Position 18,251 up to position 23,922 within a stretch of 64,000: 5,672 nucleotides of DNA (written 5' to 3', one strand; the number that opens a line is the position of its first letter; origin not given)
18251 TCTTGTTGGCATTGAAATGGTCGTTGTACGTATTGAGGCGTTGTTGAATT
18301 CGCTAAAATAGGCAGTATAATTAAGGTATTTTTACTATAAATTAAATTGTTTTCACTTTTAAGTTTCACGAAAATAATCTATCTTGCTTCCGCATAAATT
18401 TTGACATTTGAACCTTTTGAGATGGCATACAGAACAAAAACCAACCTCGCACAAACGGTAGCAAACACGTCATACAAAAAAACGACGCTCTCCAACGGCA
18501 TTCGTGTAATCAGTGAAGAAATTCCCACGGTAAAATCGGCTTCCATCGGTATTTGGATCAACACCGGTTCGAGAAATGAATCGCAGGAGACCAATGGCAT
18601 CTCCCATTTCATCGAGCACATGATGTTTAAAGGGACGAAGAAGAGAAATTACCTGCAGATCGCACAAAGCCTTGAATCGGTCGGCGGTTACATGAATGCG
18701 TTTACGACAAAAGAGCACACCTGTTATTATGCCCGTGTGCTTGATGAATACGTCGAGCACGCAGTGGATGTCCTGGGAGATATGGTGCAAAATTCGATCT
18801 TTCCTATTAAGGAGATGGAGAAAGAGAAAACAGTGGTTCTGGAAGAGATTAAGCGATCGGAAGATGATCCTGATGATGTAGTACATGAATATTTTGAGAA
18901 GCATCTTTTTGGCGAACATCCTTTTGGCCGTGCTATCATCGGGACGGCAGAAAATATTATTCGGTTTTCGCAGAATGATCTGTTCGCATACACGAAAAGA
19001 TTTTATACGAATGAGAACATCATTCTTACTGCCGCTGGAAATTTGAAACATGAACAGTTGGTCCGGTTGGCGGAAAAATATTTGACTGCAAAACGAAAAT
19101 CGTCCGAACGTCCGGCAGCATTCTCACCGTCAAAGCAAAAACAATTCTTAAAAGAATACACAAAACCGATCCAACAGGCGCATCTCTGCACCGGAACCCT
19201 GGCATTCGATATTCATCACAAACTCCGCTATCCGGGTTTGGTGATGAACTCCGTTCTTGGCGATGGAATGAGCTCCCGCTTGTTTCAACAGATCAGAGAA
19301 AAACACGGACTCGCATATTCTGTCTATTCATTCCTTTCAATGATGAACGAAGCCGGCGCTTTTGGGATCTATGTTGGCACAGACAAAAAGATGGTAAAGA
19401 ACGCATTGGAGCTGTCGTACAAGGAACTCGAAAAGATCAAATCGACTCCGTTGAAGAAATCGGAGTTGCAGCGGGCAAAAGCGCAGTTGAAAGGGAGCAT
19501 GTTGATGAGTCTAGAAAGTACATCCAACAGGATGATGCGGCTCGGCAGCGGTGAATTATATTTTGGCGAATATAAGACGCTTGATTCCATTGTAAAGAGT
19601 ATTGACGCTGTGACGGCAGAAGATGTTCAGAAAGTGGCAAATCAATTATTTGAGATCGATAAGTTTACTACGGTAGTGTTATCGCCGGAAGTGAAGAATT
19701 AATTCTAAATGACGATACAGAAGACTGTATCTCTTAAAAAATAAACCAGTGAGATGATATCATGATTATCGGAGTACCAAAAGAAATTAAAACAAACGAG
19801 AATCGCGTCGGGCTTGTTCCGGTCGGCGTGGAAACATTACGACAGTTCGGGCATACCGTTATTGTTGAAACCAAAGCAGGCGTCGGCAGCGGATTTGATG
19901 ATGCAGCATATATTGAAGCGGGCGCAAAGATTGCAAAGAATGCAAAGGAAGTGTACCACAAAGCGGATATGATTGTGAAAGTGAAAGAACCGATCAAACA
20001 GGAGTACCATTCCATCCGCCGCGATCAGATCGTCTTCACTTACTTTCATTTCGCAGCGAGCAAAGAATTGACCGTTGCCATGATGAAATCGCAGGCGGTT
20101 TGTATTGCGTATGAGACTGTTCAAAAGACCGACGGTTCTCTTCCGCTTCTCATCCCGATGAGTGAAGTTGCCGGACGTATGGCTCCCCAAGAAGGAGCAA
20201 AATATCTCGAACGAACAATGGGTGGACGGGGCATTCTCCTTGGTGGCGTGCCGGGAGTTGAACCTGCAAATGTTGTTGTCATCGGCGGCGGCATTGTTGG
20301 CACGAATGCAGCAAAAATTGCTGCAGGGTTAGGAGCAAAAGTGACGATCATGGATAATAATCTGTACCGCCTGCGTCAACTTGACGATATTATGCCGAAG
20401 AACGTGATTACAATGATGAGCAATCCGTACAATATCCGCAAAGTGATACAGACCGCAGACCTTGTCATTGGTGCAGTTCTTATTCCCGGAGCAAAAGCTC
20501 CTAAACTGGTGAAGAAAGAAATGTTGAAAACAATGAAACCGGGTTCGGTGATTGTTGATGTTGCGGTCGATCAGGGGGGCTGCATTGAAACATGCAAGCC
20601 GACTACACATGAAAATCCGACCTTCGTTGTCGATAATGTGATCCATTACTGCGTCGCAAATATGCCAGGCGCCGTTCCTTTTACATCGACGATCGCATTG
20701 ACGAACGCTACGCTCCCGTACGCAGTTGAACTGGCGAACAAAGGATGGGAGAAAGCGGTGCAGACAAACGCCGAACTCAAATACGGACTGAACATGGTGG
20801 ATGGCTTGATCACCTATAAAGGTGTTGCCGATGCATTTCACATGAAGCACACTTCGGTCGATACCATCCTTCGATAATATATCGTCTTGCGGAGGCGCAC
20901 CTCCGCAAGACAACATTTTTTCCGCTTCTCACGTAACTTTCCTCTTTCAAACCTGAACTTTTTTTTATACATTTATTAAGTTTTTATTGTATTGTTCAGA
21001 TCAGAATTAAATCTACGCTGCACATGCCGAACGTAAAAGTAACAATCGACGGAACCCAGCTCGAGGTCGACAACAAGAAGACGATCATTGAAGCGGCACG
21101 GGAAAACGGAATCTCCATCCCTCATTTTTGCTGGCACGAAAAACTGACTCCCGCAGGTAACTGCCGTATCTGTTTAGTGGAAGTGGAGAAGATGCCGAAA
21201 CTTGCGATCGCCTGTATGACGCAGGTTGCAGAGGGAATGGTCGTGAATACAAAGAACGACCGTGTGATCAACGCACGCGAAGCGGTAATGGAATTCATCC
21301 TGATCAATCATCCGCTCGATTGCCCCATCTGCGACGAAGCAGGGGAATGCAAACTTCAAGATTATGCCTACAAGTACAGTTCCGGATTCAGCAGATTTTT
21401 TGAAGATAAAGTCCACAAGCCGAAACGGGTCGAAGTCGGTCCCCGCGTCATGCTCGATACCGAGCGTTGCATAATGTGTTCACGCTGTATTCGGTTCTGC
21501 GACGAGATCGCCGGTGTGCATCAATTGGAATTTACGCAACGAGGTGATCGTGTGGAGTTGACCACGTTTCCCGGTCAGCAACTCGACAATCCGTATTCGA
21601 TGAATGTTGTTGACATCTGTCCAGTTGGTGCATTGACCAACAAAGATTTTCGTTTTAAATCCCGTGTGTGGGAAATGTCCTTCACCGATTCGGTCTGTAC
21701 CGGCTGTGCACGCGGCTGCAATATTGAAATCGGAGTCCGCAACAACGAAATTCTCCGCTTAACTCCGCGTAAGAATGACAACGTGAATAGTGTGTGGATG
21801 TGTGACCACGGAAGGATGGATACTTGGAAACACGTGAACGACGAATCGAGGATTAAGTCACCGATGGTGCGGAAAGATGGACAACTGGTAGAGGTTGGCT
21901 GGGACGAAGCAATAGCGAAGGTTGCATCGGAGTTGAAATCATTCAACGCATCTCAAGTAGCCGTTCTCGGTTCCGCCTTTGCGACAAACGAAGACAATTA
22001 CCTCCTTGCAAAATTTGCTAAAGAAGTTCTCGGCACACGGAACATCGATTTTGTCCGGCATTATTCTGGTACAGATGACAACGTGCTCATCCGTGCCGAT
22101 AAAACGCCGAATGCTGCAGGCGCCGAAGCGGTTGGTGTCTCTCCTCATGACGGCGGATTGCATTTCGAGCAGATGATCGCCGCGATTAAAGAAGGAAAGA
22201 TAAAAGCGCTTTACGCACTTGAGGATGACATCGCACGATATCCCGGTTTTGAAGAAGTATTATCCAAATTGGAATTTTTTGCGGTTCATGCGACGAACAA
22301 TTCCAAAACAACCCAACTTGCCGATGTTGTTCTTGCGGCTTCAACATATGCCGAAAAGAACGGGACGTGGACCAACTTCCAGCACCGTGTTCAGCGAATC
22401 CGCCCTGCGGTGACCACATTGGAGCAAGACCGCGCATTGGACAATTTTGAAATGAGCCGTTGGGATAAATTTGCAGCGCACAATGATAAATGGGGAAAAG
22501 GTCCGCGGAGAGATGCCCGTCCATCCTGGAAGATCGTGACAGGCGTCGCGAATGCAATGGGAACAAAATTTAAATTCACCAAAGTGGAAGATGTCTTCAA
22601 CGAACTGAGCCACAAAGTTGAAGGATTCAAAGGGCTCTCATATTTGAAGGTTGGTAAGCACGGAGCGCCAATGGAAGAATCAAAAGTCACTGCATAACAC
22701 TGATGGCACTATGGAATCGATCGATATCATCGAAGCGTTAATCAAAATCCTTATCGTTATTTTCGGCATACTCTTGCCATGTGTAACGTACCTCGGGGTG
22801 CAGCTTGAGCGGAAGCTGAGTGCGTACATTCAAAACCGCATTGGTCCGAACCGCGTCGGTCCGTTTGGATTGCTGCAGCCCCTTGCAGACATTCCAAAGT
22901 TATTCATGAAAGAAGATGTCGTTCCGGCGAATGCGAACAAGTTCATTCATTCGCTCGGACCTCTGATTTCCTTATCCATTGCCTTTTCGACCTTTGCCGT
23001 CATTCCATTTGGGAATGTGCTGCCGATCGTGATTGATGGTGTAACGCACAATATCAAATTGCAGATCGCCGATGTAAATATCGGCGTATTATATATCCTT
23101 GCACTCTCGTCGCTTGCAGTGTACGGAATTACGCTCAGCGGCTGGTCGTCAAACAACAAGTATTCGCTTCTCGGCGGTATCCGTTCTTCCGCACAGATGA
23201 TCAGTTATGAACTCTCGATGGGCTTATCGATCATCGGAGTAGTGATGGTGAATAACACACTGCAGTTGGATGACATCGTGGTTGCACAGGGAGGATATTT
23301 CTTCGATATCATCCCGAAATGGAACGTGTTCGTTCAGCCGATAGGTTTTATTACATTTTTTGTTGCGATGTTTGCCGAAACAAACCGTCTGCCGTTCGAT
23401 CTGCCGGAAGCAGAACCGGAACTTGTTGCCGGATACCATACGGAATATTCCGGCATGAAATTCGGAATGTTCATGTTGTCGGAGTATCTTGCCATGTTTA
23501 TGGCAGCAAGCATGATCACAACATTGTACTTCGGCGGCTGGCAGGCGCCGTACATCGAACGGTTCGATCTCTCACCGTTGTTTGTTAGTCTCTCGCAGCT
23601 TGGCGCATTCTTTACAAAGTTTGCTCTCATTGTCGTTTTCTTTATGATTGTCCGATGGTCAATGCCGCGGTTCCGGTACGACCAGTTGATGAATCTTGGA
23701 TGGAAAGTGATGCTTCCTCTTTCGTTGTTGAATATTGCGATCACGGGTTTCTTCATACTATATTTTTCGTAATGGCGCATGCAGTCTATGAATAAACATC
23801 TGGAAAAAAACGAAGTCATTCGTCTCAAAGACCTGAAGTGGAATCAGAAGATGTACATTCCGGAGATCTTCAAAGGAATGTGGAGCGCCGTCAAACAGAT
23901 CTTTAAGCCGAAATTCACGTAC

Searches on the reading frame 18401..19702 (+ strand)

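Call 24: search_protein_families(library=pfam, proteins=[window:18401-19702:+], max_evalue=0.01)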
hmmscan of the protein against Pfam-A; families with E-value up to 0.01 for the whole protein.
window:18401-19702:+ (433 aa): 3 families
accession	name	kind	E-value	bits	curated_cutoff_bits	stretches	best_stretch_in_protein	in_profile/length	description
PF00675.25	Peptidase_M16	-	1.3e-44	152.1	22.3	1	35-182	1-148/149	Insulinase (Peptidase family M16)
PF05193.26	Peptidase_M16_C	-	1.7e-38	132.7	23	1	189-363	2-181/181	Peptidase M16 inactive domain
PF22456.1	PqqF-like_C_4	-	0.00075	20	27.5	1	287-379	3-97/100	PQQ synthase PqqF-like, C-terminal lobe domain 4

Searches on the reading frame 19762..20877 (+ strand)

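Call 53: search_protein_families(library=pfam, proteins=[window:19762-20877:+], max_evalue=0.00001)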
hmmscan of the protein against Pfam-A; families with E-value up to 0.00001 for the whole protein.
window:19762-20877:+ (371 aa): 6 families
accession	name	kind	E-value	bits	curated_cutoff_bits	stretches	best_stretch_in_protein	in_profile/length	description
PF01262.27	AlaDh_PNT_C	-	1.2e-90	303.1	23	1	141-353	1-214/214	Alanine dehydrogenase/PNT, C-terminal domain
PF05222.21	AlaDh_PNT_N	-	1e-47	162.2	30.4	1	4-137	1-136/136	Alanine dehydrogenase/PNT, N-terminal domain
PF02826.25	2-Hacid_dh_C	-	5.2e-08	32.9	25.1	1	168-268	36-127/178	D-isomer specific 2-hydroxyacid dehydrogenase, NAD binding domain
PF00070.33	Pyr_redox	-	1.3e-07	32.4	22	1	170-220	1-51/82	Pyridine nucleotide-disulphide oxidoreductase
PF07992.20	Pyr_redox_2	-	1.7e-06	28.2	26.1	1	114-214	97-188/291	Pyridine nucleotide-disulphide oxidoreductase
PF01488.26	Shikimate_DH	-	4.1e-06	27.3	24.3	0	167-270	11-114/138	Shikimate / quinate 5-dehydrogenase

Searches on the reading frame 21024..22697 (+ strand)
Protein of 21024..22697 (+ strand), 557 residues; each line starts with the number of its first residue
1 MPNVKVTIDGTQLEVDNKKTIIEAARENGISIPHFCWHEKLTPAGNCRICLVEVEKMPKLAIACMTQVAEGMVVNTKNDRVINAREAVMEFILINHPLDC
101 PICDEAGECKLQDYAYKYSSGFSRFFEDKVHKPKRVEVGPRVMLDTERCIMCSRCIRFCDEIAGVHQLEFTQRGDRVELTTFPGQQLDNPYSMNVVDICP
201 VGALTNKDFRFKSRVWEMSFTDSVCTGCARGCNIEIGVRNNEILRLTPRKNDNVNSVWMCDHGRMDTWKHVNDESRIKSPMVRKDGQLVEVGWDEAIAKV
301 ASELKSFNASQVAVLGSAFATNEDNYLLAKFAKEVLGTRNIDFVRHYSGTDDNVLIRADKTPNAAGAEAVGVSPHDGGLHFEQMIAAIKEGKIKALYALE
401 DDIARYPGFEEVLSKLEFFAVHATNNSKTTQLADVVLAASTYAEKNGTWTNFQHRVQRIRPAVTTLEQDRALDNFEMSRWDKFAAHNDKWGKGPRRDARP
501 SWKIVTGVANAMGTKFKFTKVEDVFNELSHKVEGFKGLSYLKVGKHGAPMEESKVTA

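Call 53: search_protein_families(library=pfam, proteins=[window:21024-22697:+], max_evalue=0.00001)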
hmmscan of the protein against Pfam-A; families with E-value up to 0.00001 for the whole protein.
window:21024-22697:+ (557 aa): 7 families
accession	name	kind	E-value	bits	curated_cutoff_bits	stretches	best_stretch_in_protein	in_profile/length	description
PF22117.2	Fer4_Nqo3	-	9.1e-27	93.5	27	1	139-205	1-67/67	NADH-quinone oxidoreductase subunit 3, ferredoxin-like domain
PF00384.28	Molybdopterin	-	1.8e-22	80.3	24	2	378-465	244-336/353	Molybdopterin oxidoreductase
PF13510.11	Fer2_4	-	1.1e-21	77.1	22.8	1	3-78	3-81/82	2Fe-2S iron-sulfur cluster binding domain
PF10588.14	NADH-G_4Fe-4S_3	-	3e-17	62.3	27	1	85-119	1-35/40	NADH-ubiquinone oxidoreductase-G iron-sulfur binding region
PF04879.21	Molybdop_Fe4S4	-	7.5e-10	39.1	22.7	1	218-265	1-48/55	Molybdopterin oxidoreductase Fe4S4 domain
PF22151.2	Fer4_NDSU1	-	3.5e-09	36.5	23.8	1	221-265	4-48/51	NADH-ubiquinone oxidoreductase NDSU1/NuoG-like, 4Fe-4S domain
PF00111.32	Fer2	-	1.2e-08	35.2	21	1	7-56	2-49/77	2Fe-2S iron-sulfur cluster binding domain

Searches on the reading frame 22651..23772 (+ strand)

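Call 53: search_protein_families(library=pfam, proteins=[window:22651-23772:+], max_evalue=0.00001)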
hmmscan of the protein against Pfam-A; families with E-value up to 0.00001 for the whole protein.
window:22651-23772:+ (373 aa): 1 family
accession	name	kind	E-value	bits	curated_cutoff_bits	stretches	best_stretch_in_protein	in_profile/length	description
PF00146.26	NADHdh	-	3e-121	404.8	27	1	33-365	3-297/298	NADH dehydrogenase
